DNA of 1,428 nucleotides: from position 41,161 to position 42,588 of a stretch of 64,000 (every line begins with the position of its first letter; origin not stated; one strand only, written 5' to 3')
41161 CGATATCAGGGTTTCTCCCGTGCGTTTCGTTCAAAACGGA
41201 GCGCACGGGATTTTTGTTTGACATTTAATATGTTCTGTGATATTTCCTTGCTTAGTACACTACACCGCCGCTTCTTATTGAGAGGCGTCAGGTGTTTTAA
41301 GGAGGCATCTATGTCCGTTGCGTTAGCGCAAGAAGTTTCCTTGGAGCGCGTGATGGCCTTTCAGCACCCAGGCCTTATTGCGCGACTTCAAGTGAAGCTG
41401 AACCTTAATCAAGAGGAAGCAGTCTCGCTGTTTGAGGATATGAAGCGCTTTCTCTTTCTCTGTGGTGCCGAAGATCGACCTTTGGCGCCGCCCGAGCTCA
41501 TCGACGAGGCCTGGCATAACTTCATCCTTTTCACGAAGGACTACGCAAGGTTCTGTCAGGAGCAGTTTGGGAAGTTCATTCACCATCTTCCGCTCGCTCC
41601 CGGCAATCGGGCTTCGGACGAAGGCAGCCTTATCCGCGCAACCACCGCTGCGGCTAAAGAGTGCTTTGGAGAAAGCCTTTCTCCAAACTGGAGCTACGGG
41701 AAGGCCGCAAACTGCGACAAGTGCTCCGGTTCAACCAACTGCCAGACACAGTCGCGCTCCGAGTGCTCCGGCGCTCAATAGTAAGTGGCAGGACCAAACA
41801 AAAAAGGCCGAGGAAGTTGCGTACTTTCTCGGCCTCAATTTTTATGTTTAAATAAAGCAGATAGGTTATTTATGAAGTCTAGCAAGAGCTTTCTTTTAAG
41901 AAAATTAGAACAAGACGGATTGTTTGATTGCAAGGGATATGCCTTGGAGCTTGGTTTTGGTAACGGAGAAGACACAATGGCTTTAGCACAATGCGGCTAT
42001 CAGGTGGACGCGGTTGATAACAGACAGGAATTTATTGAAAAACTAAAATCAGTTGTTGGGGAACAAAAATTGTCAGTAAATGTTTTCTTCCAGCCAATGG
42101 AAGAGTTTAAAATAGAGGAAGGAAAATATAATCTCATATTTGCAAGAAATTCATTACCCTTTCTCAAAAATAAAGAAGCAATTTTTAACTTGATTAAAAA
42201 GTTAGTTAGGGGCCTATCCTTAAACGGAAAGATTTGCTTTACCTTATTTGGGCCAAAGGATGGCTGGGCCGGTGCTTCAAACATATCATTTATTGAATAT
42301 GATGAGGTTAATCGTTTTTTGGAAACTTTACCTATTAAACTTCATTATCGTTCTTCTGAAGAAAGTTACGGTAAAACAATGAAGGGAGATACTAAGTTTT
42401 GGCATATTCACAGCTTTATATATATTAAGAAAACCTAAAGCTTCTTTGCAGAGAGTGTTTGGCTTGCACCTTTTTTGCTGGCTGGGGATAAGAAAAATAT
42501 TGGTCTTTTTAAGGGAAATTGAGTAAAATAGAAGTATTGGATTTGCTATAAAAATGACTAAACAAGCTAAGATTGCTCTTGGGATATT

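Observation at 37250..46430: Higher-GC accessory block of secreted and surface proteins inside a housekeeping region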

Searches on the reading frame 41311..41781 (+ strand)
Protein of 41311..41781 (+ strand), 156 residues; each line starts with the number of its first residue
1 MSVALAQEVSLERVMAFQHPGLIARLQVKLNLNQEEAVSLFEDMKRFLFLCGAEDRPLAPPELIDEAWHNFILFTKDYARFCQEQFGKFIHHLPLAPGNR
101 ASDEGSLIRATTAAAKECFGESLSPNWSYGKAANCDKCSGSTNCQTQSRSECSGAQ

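Call 9: search_protein_families(library=ncbifam, proteins=[window:41311-41781:+], max_evalue=0.1)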
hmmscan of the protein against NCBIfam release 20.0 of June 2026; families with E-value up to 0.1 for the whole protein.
window:41311-41781:+ (156 aa): 0 families

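Call 14: find_homologous_proteins(query=window:41311-41781:+)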
Query window:41311-41781:+ (156 aa): 44 proteins with E <= 0.001 among 71 candidates.
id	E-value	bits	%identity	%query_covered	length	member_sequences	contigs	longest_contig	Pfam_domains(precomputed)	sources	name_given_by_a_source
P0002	2.9e-101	354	100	100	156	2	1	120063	PF27765.1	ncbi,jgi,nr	ncbi:hypothetical protein C4553_00590 [Candidatus Parcubacteria bacterium]|nr:MAG: hypothetical prot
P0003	1.1e-59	219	67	98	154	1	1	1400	PF27765.1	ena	-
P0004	8.8e-53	196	58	92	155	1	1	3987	PF27765.1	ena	-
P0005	1.5e-51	192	60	92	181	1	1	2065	PF27765.1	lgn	-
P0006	5.9e-49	184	60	98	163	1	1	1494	PF27765.1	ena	-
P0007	5.0e-48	181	56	91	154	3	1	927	PF27765.1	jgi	jgi:hypothetical protein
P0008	7.7e-48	180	59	92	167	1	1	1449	PF27765.1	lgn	-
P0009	5.6e-47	178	55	88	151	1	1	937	PF27765.1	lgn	-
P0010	4.7e-46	175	58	88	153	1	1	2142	PF27765.1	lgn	-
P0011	3.1e-45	172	58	92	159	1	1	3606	PF27765.1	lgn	-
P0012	9.5e-45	170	61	81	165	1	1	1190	PF27765.1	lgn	-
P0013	5.7e-44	168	54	92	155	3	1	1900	PF27765.1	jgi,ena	-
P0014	1.1e-42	164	51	98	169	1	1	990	PF27765.1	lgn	-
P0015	2.1e-42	163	47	92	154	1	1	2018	PF27765.1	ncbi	-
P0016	7.7e-42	161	51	87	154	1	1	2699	PF27765.1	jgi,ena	-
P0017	3.9e-41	159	52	92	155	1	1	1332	PF27765.1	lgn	-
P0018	1.4e-40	157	50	94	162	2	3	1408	PF27765.1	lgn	-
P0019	2.5e-40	156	54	92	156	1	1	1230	PF27765.1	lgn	-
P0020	3.0e-39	152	50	87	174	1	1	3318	PF27765.1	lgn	-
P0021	1.1e-38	151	51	90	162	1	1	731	PF27765.1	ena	-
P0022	1.5e-38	150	52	93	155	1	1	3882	PF27765.1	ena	-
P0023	5.8e-38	148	55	87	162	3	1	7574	PF27765.1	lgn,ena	-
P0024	1.0e-37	147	49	87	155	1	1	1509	PF27765.1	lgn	-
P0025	9.2e-37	144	51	85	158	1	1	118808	PF27765.1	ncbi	-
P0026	3.9e-36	142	52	91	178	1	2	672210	PF27765.1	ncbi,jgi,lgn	-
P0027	7.0e-36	141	51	93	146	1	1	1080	PF27765.1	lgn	-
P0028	1.4e-35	141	48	94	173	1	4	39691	PF27765.1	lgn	-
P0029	8.4e-35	138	50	91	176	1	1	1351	PF27765.1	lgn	-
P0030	3.5e-34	136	52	90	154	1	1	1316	PF27765.1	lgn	-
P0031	3.5e-34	136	51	92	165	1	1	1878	PF27765.1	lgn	-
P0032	2.3e-33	133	46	91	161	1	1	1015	PF27765.1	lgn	-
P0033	7.4e-32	128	46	85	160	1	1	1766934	PF27765.1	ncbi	-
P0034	1.6e-31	127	48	88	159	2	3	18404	PF27765.1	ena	-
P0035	4.2e-31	126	47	90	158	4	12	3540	PF27765.1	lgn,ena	-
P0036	7.3e-31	125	47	87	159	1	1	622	PF27765.1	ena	-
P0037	9.6e-29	118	46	94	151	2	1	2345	PF27765.1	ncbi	-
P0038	5.7e-28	116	43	93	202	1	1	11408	PF27765.1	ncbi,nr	ncbi:MAG: hypothetical protein M3Q73_03100 [bacterium]|nr:hypothetical protein [bacterium]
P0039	3.7e-25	107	44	83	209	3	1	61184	PF27765.1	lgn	-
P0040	1.0e-24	105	42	88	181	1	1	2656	PF27765.1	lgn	-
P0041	5.7e-21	93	43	82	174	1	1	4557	PF27765.1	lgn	-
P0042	2.3e-14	72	42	59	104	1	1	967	PF27765.1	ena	-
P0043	2.0e-11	62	34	84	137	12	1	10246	PF27765.1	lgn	-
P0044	1.7e-10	59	35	77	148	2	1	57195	PF27765.1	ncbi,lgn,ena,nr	ncbi:MAG TPA: hypothetical protein DDZ51_21490 [Planctomycetaceae bacterium]|nr:hypothetical protein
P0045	8.8e-7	47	30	89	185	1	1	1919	PF27765.1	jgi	jgi:hypothetical protein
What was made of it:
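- On PF27765 UCP032817-like (D): The precomputed Pfam call is on the window protein's own entry (P0002) and on all 44 hits (call 14).
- Checked: The real starts are 41311 (identical to the NCBI annotation, 156 aa; call 14) and probably 41872. Its precomputed family is PF27765, UCP032817-like (call 14).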

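Call 15: find_encoding_contigs(protein=P0025, flank=8000, max_places=3)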
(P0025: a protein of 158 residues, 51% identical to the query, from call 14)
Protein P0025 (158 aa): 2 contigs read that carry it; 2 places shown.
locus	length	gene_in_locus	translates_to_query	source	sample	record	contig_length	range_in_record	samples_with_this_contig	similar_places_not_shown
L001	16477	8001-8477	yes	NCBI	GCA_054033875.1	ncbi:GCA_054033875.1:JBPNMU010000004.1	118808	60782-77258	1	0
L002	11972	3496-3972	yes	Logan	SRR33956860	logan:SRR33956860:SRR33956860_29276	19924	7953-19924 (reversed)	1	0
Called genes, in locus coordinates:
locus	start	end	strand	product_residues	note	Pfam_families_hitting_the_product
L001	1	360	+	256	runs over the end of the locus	-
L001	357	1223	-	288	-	PF00145:DNA_methylase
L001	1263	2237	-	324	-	PF13495:Phage_int_SAM_4, PF00589:Phage_integrase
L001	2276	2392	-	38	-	-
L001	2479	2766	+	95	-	-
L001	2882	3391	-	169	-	-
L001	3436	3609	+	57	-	-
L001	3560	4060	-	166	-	-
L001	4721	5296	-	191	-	-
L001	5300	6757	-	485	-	PF01425:Amidase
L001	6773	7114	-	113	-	PF02686:GatC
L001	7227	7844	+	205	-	PF03848:TehB, PF13489:Methyltransf_23, PF05175:MTS (weak), PF02353:CMAS (weak), PF13847:Methyltransf_31, PF08241:Methyltransf_11, PF08242:Methyltransf_12, PF13649:Methyltransf_25, +1 more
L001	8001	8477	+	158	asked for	PF27765:UCP032817-like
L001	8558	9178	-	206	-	-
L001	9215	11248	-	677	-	PF22745:Nlig-Ia, PF01653:DNA_ligase_aden, PF03120:OB_DNA_ligase, PF03119:DNA_ligase_ZBD (faint), PF00633:HHH (faint), PF14520:HHH_5 (faint), PF12826:HHH_2, PF00533:BRCT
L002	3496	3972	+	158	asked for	PF27765:UCP032817-like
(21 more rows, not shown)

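Call 16: find_encoding_contigs(protein=P0026, flank=8000, max_places=3)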
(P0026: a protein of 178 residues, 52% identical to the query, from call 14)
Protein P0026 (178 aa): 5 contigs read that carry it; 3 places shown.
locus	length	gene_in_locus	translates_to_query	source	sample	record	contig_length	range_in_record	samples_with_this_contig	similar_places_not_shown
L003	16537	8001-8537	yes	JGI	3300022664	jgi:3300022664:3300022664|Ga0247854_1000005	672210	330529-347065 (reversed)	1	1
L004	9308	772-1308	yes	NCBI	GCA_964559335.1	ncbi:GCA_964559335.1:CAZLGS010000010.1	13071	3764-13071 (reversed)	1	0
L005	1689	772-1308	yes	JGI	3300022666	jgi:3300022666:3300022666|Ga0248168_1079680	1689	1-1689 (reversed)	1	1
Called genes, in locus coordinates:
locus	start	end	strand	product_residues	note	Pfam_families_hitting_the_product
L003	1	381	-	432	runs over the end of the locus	PF01071:GARS_A, PF02843:GARS_C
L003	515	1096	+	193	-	PF13302:Acetyltransf_3, PF13420:Acetyltransf_4 (weak)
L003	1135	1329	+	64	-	-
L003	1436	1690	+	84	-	-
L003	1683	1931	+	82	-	-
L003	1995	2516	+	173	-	PF00856:SET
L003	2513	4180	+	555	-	PF00512:HisKA, PF02518:HATPase_c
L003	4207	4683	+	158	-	PF13673:Acetyltransf_10 (weak), PF00583:Acetyltransf_1, PF13508:Acetyltransf_7 (weak)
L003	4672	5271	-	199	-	PF13328:HD_4, PF01966:HD (weak)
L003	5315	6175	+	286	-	-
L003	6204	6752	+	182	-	PF20329:DUF6624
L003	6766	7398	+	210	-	-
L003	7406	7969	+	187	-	PF20329:DUF6624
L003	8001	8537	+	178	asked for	PF27765:UCP032817-like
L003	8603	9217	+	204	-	PF01209:Ubie_methyltran (weak), PF05175:MTS, PF03848:TehB, PF13489:Methyltransf_23, PF08241:Methyltransf_11, PF08242:Methyltransf_12, PF13649:Methyltransf_25, PF13847:Methyltransf_31, +3 more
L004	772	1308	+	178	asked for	PF27765:UCP032817-like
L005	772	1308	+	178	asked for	PF27765:UCP032817-like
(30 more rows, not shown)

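Call 17: find_encoding_contigs(protein=P0004, flank=8000, max_places=3)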
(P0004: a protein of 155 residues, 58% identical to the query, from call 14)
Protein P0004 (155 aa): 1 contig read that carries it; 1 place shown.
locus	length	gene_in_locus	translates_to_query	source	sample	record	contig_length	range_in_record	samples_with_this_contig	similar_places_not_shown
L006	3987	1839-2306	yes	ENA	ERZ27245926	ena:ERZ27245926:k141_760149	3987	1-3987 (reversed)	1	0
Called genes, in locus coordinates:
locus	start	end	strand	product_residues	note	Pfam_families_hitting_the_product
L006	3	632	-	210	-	?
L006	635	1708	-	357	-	PF00881:Nitroreductase (weak), PF14512:TM1586_NiRdase (weak)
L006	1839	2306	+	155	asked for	PF27765:UCP032817-like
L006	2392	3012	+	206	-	PF13489:Methyltransf_23 (weak), PF13847:Methyltransf_31, PF08241:Methyltransf_11, PF08242:Methyltransf_12, PF13649:Methyltransf_25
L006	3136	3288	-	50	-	-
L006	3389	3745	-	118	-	-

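Call 34: search_protein_families(library=pfam, proteins=[window:41311-41781:+], max_evalue=1)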
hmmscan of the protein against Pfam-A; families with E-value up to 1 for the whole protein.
window:41311-41781:+ (156 aa): 1 family
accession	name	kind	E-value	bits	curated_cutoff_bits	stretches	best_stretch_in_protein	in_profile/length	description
PF20228.3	DUF6587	-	0.55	11.4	27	0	106-147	42-81/82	Family of unknown function (DUF6587)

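Call 50: search_solved_structures(query=A2, max_evalue=10)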
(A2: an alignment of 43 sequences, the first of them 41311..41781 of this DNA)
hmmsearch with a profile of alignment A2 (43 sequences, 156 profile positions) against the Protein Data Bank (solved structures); distinct sequences matched with E-value up to 10: 2.
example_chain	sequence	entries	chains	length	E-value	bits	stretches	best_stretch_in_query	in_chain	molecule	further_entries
5u1z_A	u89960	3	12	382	0.2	14.8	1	54-106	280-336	Putative aminotransferase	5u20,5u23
5u21_A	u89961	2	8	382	0.2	14.8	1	54-106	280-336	Putative aminotransferase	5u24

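Call 61: find_encoding_contigs(protein=P0033, flank=4000, max_places=2)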
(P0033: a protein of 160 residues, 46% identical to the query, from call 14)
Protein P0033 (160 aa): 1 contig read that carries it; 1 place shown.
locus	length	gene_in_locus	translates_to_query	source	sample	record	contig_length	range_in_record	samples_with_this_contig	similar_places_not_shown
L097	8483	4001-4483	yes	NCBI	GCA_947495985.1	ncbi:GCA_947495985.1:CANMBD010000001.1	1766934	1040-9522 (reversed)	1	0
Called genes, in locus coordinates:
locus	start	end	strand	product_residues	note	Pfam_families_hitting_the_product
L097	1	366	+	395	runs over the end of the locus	-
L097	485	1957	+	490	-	PF02810:SEC-C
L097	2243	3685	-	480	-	PF00291:PALP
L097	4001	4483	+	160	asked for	PF27765:UCP032817-like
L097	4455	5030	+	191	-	PF13302:Acetyltransf_3 (weak), PF13420:Acetyltransf_4 (weak), PF00583:Acetyltransf_1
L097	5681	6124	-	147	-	-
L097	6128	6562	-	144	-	-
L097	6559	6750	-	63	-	PF09722:Xre_MbcA_ParS_C (weak)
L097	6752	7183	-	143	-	-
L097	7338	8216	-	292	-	-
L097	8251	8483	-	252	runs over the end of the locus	-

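Call 62: find_encoding_contigs(protein=P0039, flank=4000, max_places=2)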
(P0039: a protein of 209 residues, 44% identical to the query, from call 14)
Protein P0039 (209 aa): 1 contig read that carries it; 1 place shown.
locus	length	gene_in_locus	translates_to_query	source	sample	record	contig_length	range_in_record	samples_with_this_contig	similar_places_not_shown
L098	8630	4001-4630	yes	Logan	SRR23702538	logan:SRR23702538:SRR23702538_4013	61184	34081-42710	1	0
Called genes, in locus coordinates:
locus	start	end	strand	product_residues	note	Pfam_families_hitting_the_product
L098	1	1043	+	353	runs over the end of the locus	PF00881:Nitroreductase (faint), PF14512:TM1586_NiRdase (weak)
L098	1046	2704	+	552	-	PF16927:HisKA_7TM, PF00512:HisKA, PF02518:HATPase_c, PF13589:HATPase_c_3 (weak)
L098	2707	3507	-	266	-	PF01978:TrmB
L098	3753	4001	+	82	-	-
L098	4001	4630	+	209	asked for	PF27765:UCP032817-like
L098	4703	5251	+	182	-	PF03848:TehB, PF08241:Methyltransf_11, PF08242:Methyltransf_12 (weak), PF13649:Methyltransf_25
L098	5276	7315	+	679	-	PF02897:Peptidase_S9_N, PF00326:Peptidase_S9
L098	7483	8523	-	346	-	PF11949:DUF3466 (faint)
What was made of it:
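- D plus MT is an independent module found elsewhere (calls 15-17, 62). The D-MT gene pair spans the downstream GC boundary, and the same pair type is found in other genomes (calls 15-17, 62).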

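Call 79: search_protein_families(library=pfam, alignment_id=A2, max_evalue=1)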
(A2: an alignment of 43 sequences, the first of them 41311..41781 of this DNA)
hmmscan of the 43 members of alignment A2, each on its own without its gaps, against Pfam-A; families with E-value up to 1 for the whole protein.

A. member 1, window:41311-41781:+ (156 aa): 1 family
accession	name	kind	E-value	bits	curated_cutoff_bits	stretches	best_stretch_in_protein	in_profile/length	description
PF20228.3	DUF6587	-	0.55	11.4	27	0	106-147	42-81/82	Family of unknown function (DUF6587)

B. families by the number of members that match (of 43 scanned): 15 families
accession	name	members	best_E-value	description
PF07173.17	GRDP-like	2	0.022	Glycine-rich domain-containing protein-like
PF24356.1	WH_PARP12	2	0.1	PARP12 winged helix domain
PF24184.1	Phage_zn_bind_5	1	0.012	Phage zinc binding protein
PF02885.22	Glycos_trans_3N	1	0.036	Glycosyl transferase family, helical bundle domain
PF17774.7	YlmH_RBD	1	0.1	Putative RNA-binding domain in YlmH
PF07841.18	DM4_12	1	0.11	DM4/DM12 family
PF02611.20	CDH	1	0.12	CDP-diacylglycerol pyrophosphatase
PF11646.13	DUF3258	1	0.15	Protein of unknown function DUF3258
PF08463.15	EcoEI_R_C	1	0.16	EcoEI R protein C-terminal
PF18894.6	PhageMetallopep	1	0.2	Putative phage metallopeptidase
PF20056.4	DUF6455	1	0.24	Family of unknown function (DUF6455)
PF05712.18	MRG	1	0.24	MRG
PF14516.12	AAA_35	1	0.26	AAA-like domain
PF20228.3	DUF6587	1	0.55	Family of unknown function (DUF6587)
PF23693.1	YmgM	1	0.73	YmgM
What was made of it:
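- Checked: Only 2 of 43 family members touch GRDP-like weakly (best E=0.022; call 79).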

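Call 81: search_protein_families(library=padloc, proteins=[window:41311-41781:+], max_evalue=0.01)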
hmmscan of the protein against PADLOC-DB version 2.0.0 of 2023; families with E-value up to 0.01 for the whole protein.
window:41311-41781:+ (156 aa): 0 families

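Call 82: search_protein_families(library=phrogs, proteins=[window:41311-41781:+], max_evalue=0.01)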
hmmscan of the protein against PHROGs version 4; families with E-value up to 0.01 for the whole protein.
window:41311-41781:+ (156 aa): 0 families

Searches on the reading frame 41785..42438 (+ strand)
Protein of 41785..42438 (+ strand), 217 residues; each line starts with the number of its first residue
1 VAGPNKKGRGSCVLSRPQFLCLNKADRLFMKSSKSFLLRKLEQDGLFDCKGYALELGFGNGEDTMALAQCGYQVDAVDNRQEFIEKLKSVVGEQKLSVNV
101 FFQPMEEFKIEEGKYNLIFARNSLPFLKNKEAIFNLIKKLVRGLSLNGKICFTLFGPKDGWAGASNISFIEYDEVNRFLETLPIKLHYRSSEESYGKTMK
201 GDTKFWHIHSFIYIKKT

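Call 4: search_protein_families(library=pfam, proteins=[window:41785-42438:+], max_evalue=0.01)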
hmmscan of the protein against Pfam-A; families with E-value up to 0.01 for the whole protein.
window:41785-42438:+ (217 aa): 7 families
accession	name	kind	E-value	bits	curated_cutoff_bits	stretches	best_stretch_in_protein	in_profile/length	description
PF13649.12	Methyltransf_25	-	1.7e-10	41.9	27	1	54-141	2-93/97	Methyltransferase domain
PF05891.18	Methyltransf_PK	-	3.9e-10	40.1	27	1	30-152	35-159/218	AdoMet dependent proline di-methyltransferase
PF03848.20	TehB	-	3.1e-08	33.7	20.4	1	51-141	32-121/193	Tellurite resistance protein TehB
PF08241.18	Methyltransf_11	-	1.2e-07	32.7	21.2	1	54-142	1-88/95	Methyltransferase domain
PF08242.18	Methyltransf_12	-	1.3e-05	26.3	30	1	54-142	1-93/98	Methyltransferase domain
PF13847.12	Methyltransf_31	-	3.5e-05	24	27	1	54-142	8-102/145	Methyltransferase domain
PF13489.12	Methyltransf_23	-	0.0001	22.5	27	1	50-142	23-109/164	Methyltransferase domain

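Call 9: search_protein_families(library=ncbifam, proteins=[window:41872-42438:+], max_evalue=0.1)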
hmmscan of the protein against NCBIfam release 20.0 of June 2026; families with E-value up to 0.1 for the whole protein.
window:41872-42438:+ (188 aa): 15 families
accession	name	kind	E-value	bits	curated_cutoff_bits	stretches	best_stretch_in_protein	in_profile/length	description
NF008992.0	PRK12335.1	equivalog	5.6e-11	42.1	303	1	22-112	124-212/289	SAM-dependent methyltransferase TehB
NF008405.0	PRK11207.1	equivalog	6.9e-10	38.7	218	1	22-113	32-122/198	tellurite resistance methyltransferase TehB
TIGR00477.1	tehB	equivalog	7.5e-08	32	219.5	1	23-112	76-163/238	tellurite resistance methyltransferase TehB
TIGR02072.1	BioC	equivalog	1.7e-05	24.8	184.95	1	7-130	22-139/244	malonyl-ACP O-methyltransferase BioC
NF043040.1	corrin_prot_MT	hypoth_equivalog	2.4e-05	23.9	180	1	25-120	46-144/216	corrinoid protein-associated methyltransferase CpaM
NF041820.1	daptide_MTase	equivalog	3e-05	23.6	175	1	21-130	37-149/243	daptide-type RiPP biosynthesis methyltransferase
TIGR02021.1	BchM-ChlM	equivalog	7.4e-05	22.3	158.9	1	9-112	45-144/218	magnesium protoporphyrin IX methyltransferase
NF045649.1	2X_seleno_MduS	exception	0.00028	20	380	1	24-71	45-92/338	methyltransferase domain-containing selenoprotein MduS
TIGR01983.1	UbiG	equivalog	0.00039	19.8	102.95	1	24-123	53-151/228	bifunctional 2-polyprenyl-6-hydroxyphenol methylase/3-demethylubiquinol 3-O-methyltransferase UbiG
NF041650.1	nod_mtase_NodS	equivalog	0.0044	16.8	300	1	23-123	41-139/190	nodulation methyltransferase NodS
NF011529.0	PRK14968.1-3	equivalog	0.01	15.2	162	1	19-100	33-113/198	putative methyltransferase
NF000499.2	Erm23S_rRNA_broad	equivalog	0.017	14.5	212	1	24-88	27-90/244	23S ribosomal RNA methyltransferase Erm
TIGR00740.1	TIGR00740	equivalog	0.034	13.8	193.3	1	24-121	57-157/239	carboxy-S-adenosyl-L-methionine synthase CmoA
NF008264.0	PRK11036.1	equivalog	0.044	13.2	366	1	24-111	48-138/261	tRNA uridine 5-oxyacetic acid(34) methyltransferase CmoM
NF053511.1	tRNA_U34_MnmM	equivalog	0.065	12.8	135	0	23-72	20-72/183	tRNA 5-(aminomethyl)-2-thiouridylate-methyltransferase MnmM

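Call 81: search_protein_families(library=padloc, proteins=[window:41872-42438:+], max_evalue=0.01)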
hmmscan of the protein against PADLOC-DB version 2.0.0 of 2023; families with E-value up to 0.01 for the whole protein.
window:41872-42438:+ (188 aa): 1 family
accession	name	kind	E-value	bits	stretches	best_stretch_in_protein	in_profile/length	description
PDLC04134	mad2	-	4.1e-11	40.4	1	24-162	295-425/492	mads_2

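Call 82: search_protein_families(library=phrogs, proteins=[window:41872-42438:+], max_evalue=0.01)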
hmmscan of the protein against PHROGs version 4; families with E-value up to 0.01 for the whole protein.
window:41872-42438:+ (188 aa): 1 family
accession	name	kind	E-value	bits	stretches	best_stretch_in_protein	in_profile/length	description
phrog_9906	-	unknown function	0.00044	20.7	1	22-110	107-193/272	-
